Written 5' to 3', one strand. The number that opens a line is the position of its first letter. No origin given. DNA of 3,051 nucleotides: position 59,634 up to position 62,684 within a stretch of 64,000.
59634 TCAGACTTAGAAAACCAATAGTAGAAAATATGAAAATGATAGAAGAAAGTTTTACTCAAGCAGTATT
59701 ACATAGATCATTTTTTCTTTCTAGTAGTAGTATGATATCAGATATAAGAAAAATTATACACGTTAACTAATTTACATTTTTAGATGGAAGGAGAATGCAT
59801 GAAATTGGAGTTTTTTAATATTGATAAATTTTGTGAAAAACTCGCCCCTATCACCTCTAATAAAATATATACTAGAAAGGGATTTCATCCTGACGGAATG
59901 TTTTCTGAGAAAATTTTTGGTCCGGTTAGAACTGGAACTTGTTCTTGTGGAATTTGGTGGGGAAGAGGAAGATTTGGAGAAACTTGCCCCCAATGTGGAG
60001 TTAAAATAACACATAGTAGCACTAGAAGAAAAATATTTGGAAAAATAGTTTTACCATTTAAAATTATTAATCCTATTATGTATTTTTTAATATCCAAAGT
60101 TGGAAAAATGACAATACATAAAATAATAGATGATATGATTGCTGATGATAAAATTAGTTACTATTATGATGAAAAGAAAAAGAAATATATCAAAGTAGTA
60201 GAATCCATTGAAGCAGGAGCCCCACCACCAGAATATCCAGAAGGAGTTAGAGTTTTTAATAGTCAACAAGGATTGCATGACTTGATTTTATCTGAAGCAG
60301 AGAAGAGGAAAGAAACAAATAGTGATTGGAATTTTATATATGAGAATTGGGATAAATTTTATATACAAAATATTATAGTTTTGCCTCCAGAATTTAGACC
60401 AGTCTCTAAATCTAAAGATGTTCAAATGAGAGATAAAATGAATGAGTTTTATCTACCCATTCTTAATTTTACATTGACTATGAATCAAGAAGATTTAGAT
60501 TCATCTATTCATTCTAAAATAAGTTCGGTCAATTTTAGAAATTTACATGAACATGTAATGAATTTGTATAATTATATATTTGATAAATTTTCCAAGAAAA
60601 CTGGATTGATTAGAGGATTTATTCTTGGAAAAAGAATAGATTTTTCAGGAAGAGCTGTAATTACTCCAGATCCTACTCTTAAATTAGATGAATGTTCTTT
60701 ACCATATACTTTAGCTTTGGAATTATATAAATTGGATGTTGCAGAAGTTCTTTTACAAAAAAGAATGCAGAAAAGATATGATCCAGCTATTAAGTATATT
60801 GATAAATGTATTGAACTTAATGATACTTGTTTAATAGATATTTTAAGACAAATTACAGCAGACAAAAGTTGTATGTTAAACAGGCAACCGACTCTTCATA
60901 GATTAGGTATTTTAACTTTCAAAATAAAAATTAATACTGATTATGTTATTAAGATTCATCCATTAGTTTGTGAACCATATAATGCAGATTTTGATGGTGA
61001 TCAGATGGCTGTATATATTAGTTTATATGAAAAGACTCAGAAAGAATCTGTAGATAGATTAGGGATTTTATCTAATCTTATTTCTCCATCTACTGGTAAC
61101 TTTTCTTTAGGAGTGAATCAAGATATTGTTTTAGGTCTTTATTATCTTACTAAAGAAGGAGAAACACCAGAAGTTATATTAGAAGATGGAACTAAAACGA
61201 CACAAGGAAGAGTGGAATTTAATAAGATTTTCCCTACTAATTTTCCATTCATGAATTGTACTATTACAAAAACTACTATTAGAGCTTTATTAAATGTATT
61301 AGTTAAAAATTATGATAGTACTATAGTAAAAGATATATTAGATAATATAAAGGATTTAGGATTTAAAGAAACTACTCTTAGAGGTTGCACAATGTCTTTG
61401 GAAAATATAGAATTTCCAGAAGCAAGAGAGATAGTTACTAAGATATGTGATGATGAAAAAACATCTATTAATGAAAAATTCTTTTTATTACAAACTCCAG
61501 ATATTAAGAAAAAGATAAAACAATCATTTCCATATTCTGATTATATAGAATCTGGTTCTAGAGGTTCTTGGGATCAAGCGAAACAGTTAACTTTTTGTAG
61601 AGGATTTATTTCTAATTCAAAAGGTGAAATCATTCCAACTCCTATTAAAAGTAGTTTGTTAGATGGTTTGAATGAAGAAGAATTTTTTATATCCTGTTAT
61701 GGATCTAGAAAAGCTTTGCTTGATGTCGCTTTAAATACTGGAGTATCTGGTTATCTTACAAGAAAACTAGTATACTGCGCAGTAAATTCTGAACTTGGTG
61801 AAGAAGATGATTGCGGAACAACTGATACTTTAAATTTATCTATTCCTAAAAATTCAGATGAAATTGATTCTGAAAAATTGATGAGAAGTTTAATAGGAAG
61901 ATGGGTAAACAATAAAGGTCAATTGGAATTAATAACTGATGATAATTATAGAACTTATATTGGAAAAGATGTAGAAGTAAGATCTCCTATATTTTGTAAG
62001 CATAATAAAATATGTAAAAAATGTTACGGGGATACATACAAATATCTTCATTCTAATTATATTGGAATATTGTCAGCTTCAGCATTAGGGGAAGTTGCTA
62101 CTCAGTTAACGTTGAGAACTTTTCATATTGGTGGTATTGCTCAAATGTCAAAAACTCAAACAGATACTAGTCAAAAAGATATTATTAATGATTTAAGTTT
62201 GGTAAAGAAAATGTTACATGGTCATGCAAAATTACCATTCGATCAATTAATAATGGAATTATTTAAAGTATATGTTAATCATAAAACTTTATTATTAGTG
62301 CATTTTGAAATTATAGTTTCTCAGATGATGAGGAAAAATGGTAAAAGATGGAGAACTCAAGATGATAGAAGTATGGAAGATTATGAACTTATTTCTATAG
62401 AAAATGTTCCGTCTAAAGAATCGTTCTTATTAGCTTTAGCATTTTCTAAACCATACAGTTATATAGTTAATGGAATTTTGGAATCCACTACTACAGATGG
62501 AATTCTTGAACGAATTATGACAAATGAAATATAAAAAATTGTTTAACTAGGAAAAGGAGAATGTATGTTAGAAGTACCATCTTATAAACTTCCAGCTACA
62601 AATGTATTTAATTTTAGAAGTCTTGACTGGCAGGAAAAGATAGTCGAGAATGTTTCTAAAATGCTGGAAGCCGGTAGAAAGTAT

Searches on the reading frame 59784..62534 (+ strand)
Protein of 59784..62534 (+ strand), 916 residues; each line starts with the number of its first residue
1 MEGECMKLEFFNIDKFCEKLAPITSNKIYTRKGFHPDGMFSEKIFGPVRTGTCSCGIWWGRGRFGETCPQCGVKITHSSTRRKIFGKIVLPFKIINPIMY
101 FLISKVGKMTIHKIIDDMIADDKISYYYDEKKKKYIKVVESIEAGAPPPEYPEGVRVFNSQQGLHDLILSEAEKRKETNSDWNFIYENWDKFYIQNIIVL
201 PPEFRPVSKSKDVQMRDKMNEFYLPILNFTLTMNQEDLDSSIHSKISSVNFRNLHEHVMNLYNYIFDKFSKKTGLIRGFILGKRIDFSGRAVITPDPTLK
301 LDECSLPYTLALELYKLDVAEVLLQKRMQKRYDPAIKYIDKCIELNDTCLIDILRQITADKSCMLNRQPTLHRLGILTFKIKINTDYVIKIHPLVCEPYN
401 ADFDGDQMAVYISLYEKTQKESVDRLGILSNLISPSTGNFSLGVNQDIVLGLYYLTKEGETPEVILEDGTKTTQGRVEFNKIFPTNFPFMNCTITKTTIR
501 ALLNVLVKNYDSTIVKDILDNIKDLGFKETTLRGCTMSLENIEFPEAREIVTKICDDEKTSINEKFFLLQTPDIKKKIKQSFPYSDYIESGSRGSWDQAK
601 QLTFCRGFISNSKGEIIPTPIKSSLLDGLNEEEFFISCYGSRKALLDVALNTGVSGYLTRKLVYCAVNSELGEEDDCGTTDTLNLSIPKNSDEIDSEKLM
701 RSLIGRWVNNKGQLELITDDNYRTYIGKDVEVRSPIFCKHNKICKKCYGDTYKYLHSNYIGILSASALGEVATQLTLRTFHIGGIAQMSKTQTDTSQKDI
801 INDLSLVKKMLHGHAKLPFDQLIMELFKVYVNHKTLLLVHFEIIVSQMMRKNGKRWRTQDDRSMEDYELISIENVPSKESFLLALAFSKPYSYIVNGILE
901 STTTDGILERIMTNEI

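Call 10: search_protein_families(library=pfam, proteins=[window:59784-62534:+], max_evalue=0.01)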
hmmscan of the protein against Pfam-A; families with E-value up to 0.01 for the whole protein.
window:59784-62534:+ (916 aa): 4 families
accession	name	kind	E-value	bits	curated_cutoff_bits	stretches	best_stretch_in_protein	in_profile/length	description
PF00623.25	RNA_pol_Rpb1_2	-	1.9e-31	110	25.3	1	282-421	1-159/166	RNA polymerase Rpb1, domain 2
PF04998.22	RNA_pol_Rpb1_5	-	2.1e-25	90.1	28.5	1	628-803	1-117/267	RNA polymerase Rpb1, domain 5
PF04983.23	RNA_pol_Rpb1_3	-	1.9e-11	44.5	28.9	2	471-542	66-162/162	RNA polymerase Rpb1, domain 3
PF05000.22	RNA_pol_Rpb1_4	-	0.0036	17.7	24.8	1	588-619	54-85/107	RNA polymerase Rpb1, domain 4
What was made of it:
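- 59799..62534 (+): Set 2 (nvRNAP/bacterial-like) beta', 911 aa (ORF from 59784), unsplit. Has the zinc ribbon CSCG..CPQCG, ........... and the second zinc site. Pfam Rpb1_2/3/4/5 (call 10).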

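Call 11: search_protein_families(library=phrogs, proteins=[window:59784-62534:+], max_evalue=0.001)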
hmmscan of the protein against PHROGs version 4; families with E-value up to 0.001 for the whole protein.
window:59784-62534:+ (916 aa): 5 families
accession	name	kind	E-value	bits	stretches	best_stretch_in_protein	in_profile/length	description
phrog_25354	-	unknown function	1.3e-95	322.2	3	270-461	322-509/1216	-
phrog_2987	-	DNA, RNA and nucleotide metabolism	7.8e-41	141.3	1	9-432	6-447/478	RNA polymerase beta subunit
phrog_3015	-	DNA, RNA and nucleotide metabolism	2e-35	123.4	1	545-803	140-396/653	RNA polymerase beta subunit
phrog_2962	-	DNA, RNA and nucleotide metabolism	3.7e-18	66.5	1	471-767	96-404/433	RNA polymerase beta subunit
phrog_2986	-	DNA, RNA and nucleotide metabolism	4.2e-18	65.8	1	78-297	55-256/539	RNA polymerase beta subunit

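Call 13: search_dna_similar(query=window:59784-62534:+, collection=phages, mode=protein, max_rows=25)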
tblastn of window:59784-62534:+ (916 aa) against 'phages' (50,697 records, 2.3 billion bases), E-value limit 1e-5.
Records with a match: 130; places in all: 218; records where one place covers at least 80% of the query: 11.
Best place of each record, by identity: <60% 130.
By first word of the organism name: Erwinia 23; Pseudomonas 23; Staphylococcus 12; Rhizobium 10; Bacillus 9; Vibrio 8; Salmonella 6; Ralstonia 6; Listeria 5; Klebsiella 5; and 12 more.
By host as written in the record: Erwinia amylovora 19; - 12; Staphylococcus aureus 9; Pseudomonas aeruginosa 7; Listeria monocytogenes 4; Ralstonia solanacearum 4; Bacillus subtilis 4; Pseudomonas fluorescens SBW25 4; and 52 more.
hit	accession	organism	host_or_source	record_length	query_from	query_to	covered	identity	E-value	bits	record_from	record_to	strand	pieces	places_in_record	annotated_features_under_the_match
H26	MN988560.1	Rhizobium phage RHph_TM21B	R. phaseoli INC 1-2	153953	37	898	87%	27.2%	1e-58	287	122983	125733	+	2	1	DNA-directed RNA polymerase beta' subunit protein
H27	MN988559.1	Rhizobium phage RHph_TM39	R. phaseoli S20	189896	37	898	87%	27.2%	1e-58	287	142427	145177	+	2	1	DNA-directed RNA polymerase beta' subunit protein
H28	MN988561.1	Rhizobium phage RHph_TM61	R. etli NXC12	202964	37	898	87%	27.2%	1e-58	287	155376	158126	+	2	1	DNA-directed RNA polymerase beta' subunit protein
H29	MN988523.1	Rhizobium phage RHph_TM2_3B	Rhizobium phaseoli T2_3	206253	37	898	87%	27.2%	1e-58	287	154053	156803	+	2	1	DNA-directed RNA polymerase beta' subunit protein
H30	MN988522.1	Rhizobium phage RHph_TM40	Rhizobium leg. CIAT894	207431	37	898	87%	27.2%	1e-58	287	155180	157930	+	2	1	DNA-directed RNA polymerase beta' subunit protein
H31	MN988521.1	Rhizobium phage RHph_TM30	Rhizobium sp. N941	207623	37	898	87%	27.2%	1e-58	287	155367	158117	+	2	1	DNA-directed RNA polymerase beta' subunit protein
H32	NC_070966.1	Rhizobium phage RHph_TM30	Rhizobium sp. N941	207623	37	898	87%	27.2%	1e-58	287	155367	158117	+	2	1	DNA-directed RNA polymerase beta' subunit protein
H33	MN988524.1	Rhizobium phage RHph_TM3_3_6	Rhizobium phaseoli T3_6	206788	37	898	87%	27.2%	1e-58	287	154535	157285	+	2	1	DNA-directed RNA polymerase beta' subunit protein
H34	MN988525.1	Rhizobium phage RHph_Y65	Rhizobium phaseoli INC1-2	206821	37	898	87%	27.1%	2e-58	286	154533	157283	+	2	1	DNA-directed RNA polymerase beta' subunit protein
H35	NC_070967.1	Rhizobium phage RHph_Y65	Rhizobium phaseoli INC1-2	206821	37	898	87%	27.1%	2e-58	286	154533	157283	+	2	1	DNA-directed RNA polymerase beta' subunit protein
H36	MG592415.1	Vibrio phage 1.031.O._10N.261.46.F8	Vibrio lentus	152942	23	852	81%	26.9%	1e-45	243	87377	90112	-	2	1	hypothetical protein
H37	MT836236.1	Bacteriophage sp.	human fecal samples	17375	188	784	65%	31.5%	5e-77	281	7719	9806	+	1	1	record has no annotation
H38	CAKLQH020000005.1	Acinetobacter phage MD-2021a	not known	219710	188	796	66%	30.0%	3e-74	273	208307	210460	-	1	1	rpoC: DNA-directed RNA polymerase subunit beta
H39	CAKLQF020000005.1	Acinetobacter phage MD-2021a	not known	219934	188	796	66%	30.0%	3e-74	273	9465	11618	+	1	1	rpoC: DNA-directed RNA polymerase subunit beta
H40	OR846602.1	Enterococcus phage Efs 1-1-1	Enterococcus faecalis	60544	188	792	66%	30.0%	2e-75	276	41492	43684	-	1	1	record has no annotation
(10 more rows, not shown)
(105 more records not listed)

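Call 22: find_homologous_proteins(query=window:59784-62534:+)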
Query window:59784-62534:+ (916 aa): 8000 proteins with E <= 0.001 among 8000 candidates; the best 120 are listed.
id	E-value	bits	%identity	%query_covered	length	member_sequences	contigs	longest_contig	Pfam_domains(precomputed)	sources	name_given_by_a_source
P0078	0.0e+0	2108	100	100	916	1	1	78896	PF04998.23,PF00623.26,PF04983.24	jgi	jgi:DNA-directed RNA polymerase subunit beta'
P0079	0.0e+0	1436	67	99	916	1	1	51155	PF04998.23,PF00623.26,PF04983.24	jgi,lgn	-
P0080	0.0e+0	1404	66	99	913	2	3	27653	PF04998.23,PF00623.26,PF04983.24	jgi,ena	-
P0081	0.0e+0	1404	67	99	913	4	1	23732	PF04998.23,PF00623.26,PF04983.24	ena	-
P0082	0.0e+0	1396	66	99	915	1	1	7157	PF04998.23,PF00623.26,PF04983.24,PF04997.18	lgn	-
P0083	0.0e+0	1364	65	99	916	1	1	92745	PF04998.23,PF00623.26,PF04983.24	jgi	-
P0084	0.0e+0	1359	63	99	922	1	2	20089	PF04998.23,PF00623.26,PF04983.24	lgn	-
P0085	0.0e+0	1353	64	99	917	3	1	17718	PF04998.23,PF00623.26,PF04983.24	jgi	-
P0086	0.0e+0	1243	59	99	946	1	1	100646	PF04998.23,PF00623.26,PF04983.24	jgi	jgi:DNA-directed RNA polymerase beta' subunit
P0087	0.0e+0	1239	58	99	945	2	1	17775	PF04998.23,PF00623.26,PF04983.24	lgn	-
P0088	0.0e+0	1222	58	99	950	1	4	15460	PF04998.23,PF00623.26,PF04983.24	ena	-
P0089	0.0e+0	1212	57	99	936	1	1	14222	PF04998.23,PF00623.26,PF04983.24,PF04997.18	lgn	-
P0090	0.0e+0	1207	58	99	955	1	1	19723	PF04998.23,PF00623.26,PF04983.24,PF04997.18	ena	-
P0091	0.0e+0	1206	58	99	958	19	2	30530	PF04998.23,PF00623.26,PF04983.24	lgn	-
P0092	0.0e+0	1205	57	99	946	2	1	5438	PF04998.23,PF00623.26,PF04983.24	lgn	-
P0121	0.0e+0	1073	51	99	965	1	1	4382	PF04998.23,PF00623.26,PF04983.24,PF04997.18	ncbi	-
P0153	3.0e-278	944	49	99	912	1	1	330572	PF04998.23,PF00623.26,PF04983.24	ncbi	-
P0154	8.3e-274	929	47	99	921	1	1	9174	PF04998.23,PF00623.26,PF04983.24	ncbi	-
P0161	4.0e-239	814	44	99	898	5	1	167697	PF04998.23,PF00623.26,PF04983.24,PF04997.18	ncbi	-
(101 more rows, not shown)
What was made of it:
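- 59799..62534 (+): More than 120 relatives at 42-67% identity on contigs up to 330 kb (call 22).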

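Call 25: list_cluster_members(proteins=[P0153, P0161, P0154, P0121, P0067, P0070, P0001, P0078])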
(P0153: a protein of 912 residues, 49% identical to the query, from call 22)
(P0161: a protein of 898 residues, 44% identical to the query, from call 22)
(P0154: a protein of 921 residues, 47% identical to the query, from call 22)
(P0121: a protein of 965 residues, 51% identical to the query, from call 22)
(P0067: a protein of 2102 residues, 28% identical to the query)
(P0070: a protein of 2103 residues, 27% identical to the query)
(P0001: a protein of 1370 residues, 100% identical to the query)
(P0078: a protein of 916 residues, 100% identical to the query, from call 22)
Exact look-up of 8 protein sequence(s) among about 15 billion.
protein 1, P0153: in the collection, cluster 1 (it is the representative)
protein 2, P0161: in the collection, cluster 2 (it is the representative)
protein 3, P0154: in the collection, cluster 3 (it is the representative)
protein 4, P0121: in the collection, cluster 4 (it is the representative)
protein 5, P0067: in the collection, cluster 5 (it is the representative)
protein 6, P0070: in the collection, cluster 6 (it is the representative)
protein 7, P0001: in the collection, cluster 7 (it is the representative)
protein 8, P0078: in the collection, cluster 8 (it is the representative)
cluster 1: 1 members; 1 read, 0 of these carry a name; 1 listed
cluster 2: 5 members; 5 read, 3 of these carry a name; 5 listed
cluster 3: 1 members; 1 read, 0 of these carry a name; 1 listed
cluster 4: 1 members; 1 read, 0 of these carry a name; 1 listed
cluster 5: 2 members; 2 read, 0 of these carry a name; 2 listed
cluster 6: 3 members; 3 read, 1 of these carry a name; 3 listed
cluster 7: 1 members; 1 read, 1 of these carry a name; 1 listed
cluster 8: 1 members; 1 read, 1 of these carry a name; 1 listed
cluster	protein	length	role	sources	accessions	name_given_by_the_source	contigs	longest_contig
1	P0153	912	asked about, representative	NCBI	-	-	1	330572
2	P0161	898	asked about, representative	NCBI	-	-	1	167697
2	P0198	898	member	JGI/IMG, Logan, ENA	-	DNA-directed RNA polymerase subunit beta'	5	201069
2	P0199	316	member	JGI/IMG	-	DNA-directed RNA polymerase subunit beta'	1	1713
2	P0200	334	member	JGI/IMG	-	hypothetical protein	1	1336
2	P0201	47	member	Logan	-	-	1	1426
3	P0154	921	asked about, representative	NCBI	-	-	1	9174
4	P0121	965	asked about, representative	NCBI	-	-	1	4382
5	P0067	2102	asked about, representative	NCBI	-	-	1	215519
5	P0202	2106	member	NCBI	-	-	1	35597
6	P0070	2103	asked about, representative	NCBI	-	-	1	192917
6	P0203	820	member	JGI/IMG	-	DNA-directed RNA polymerase subunit beta'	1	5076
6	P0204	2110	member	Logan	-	-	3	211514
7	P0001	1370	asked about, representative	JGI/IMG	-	DNA-directed RNA polymerase beta subunit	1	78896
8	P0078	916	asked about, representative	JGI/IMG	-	DNA-directed RNA polymerase subunit beta'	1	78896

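Call 39: search_solved_structures(query=window:59784-62534:+, max_evalue=0.00001, show_alignments=1)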
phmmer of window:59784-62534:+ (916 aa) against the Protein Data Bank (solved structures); distinct sequences matched with E-value up to 0.00001: 128 (the best 60 are shown).
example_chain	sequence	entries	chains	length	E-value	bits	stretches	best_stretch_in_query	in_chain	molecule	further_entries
8dy7_D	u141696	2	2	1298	4.9e-95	322.7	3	456-791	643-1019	DNA-directed RNA polymerase subunit beta'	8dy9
8k60_D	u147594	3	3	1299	6.7e-94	318.9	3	470-791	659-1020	DNA-directed RNA polymerase subunit beta'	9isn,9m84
7vpd_D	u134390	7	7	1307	6.9e-94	318.9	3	470-791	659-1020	DNA-directed RNA polymerase subunit beta'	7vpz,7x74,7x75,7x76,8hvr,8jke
5uh5_D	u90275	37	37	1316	2.2e-88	300.7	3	267-462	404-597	DNA-directed RNA polymerase subunit beta'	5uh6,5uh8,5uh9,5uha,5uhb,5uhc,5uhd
5zx2_D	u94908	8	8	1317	2.3e-88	300.7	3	267-462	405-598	DNA-directed RNA polymerase subunit beta'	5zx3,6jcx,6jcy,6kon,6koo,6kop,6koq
10mi_D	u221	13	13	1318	2.3e-88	300.6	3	267-462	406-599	DNA-directed RNA polymerase subunit beta'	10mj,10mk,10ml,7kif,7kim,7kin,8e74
7q4u_D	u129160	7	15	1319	2.3e-88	300.6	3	267-462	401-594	DNA-directed RNA polymerase subunit beta'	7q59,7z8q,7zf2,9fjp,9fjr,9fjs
7pp4_d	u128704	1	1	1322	2.3e-88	300.6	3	267-462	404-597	DNA-directed RNA polymerase subunit beta'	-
6bzo_D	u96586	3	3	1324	2.3e-88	300.6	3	267-462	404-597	DNA-directed RNA polymerase subunit beta'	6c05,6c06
6c04_D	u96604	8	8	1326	2.3e-88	300.6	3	267-462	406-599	DNA-directed RNA polymerase subunit beta'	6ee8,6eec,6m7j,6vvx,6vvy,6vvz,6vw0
9m9d_D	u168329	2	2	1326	2.3e-88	300.6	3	267-462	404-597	DNA-directed RNA polymerase subunit beta'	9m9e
9m98_D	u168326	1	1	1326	2.3e-88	300.6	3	267-462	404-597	DNA-directed RNA polymerase subunit beta'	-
9e7v_D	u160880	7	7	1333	2.4e-88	300.6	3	267-462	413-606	DNA-directed RNA polymerase subunit beta'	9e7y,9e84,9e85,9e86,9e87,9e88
6wmr_D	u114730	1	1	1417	2.8e-88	300.3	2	266-460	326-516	DNA-directed RNA polymerase subunit beta'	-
6edt_D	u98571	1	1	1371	2.8e-88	300.3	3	267-462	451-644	DNA-directed RNA polymerase subunit beta'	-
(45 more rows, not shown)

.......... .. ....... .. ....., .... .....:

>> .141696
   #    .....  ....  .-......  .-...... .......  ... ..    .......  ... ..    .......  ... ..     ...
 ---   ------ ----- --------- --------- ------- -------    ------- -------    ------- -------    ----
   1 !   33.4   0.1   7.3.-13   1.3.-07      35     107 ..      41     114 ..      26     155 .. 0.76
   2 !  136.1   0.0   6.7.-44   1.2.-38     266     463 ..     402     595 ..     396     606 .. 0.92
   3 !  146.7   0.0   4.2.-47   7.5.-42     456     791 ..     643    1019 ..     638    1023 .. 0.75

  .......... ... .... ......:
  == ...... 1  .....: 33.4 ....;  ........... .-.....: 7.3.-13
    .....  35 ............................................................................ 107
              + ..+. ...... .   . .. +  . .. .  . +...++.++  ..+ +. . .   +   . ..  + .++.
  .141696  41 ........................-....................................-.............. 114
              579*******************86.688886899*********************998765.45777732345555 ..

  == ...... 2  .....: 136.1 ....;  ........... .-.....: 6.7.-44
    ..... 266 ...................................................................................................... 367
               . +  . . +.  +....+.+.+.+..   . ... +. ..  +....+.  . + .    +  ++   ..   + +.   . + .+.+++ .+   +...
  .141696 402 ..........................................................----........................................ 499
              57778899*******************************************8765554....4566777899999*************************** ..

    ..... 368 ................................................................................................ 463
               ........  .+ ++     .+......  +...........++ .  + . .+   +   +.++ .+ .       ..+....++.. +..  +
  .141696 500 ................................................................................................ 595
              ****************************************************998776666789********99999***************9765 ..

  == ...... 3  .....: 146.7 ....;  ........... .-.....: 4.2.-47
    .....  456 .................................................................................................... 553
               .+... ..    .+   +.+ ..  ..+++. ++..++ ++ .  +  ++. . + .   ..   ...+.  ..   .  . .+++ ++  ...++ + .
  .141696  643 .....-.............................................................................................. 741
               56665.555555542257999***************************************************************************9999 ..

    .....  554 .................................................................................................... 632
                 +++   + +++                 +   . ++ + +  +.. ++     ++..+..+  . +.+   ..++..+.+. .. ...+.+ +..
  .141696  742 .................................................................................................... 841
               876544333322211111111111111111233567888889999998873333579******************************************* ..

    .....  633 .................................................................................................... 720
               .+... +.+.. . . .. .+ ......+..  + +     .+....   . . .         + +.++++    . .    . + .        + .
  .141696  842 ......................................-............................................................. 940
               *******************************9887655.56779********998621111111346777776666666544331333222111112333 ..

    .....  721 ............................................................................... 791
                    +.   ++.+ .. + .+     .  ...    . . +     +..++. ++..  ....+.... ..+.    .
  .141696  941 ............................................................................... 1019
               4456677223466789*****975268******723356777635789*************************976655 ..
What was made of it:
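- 59799..62534 (+): 323 bits to bacterial beta' 8dy7_D (call 39).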

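Call 57: find_related_loci(query=A3, collection=viral_contigs, flank=6000)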
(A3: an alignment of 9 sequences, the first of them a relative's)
Query A3 (916 aa) in viral_contigs; peptide patterns used: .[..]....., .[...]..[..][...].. (x = any residue, [..] = any of these).
600 stretches matched a pattern (row limit reached: there are more); 559 encode a relative of the query (tblastn E <= 1e-3); the best 80 are kept; 80 distinct loci.
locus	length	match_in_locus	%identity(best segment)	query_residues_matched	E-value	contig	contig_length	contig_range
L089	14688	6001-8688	43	9-915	0e+0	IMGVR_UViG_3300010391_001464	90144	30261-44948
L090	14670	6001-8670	43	2-915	0e+0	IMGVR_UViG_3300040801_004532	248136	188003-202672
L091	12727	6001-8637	43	15-915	0e+0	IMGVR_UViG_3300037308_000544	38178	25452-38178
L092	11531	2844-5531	42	9-915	0e+0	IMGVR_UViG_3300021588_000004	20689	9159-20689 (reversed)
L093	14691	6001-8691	42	10-915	0e+0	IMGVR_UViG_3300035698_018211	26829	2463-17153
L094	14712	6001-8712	43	9-915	0e+0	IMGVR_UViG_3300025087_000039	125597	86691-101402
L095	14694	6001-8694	42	2-912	0e+0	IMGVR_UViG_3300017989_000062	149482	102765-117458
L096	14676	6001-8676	42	9-915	0e+0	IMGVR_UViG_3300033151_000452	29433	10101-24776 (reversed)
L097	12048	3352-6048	42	9-915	0e+0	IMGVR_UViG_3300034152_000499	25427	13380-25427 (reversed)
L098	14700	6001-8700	42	11-915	0e+0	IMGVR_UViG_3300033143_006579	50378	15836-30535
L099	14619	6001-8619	42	16-915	0e+0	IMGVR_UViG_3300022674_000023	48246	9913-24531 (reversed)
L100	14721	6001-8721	41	7-912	0e+0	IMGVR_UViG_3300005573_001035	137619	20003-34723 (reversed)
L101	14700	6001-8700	40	10-912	0e+0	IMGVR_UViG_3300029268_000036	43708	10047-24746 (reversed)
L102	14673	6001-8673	43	9-915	0e+0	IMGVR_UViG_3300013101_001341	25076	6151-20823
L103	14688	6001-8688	42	9-915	0e+0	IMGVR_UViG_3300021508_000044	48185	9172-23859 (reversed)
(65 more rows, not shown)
